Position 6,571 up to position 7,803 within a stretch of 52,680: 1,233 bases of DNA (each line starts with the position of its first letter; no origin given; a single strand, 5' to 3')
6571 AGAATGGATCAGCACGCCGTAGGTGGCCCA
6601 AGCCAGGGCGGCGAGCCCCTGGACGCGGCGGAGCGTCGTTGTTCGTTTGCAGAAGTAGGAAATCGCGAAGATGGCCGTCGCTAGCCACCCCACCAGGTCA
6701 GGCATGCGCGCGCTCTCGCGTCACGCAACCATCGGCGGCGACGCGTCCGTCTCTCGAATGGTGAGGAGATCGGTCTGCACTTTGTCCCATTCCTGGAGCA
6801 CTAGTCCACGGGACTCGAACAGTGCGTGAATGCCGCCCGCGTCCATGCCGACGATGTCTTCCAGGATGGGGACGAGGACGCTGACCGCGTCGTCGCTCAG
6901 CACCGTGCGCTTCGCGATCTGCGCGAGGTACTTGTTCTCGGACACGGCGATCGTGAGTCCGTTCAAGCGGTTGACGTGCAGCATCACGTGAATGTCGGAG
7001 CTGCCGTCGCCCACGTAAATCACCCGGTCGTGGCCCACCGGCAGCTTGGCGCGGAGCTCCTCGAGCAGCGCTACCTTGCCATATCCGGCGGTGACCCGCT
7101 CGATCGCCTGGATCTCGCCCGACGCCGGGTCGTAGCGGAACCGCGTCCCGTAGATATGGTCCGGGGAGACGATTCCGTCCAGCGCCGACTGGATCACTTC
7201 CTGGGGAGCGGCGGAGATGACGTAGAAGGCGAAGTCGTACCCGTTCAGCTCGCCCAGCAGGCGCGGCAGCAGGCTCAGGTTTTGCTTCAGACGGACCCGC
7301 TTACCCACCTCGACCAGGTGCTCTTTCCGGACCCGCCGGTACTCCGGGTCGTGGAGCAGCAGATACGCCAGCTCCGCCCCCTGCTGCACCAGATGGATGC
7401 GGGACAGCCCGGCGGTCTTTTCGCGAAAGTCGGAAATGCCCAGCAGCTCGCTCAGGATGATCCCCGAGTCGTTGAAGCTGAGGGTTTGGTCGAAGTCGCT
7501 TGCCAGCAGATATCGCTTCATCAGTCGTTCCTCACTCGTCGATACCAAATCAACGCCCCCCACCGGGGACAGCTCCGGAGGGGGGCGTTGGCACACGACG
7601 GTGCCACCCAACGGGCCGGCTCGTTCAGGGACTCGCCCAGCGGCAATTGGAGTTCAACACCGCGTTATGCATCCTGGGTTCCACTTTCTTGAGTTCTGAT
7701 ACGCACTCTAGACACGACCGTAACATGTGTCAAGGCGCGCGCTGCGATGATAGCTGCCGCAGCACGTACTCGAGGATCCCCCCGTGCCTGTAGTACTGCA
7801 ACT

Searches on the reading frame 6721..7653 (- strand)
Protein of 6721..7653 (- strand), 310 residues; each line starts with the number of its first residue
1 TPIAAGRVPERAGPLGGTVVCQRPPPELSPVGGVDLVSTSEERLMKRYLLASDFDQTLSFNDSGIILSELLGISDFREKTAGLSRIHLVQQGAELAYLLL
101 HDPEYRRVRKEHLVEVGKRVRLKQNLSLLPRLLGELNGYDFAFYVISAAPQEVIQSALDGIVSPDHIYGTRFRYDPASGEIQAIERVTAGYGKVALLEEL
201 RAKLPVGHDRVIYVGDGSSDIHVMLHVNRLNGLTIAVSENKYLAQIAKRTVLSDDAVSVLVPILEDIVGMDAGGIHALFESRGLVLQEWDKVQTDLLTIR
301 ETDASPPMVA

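Call 50: search_protein_families(library=pfam, max_evalue=0.0001, proteins=[window:6721-7653:-])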
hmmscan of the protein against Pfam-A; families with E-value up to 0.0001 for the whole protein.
window:6721-7653:- (310 aa): 1 family
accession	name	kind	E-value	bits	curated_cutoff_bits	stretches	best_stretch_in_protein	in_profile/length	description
PF12710.13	HAD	-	3e-12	47.8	27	1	52-224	3-188/189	haloacid dehalogenase-like hydrolase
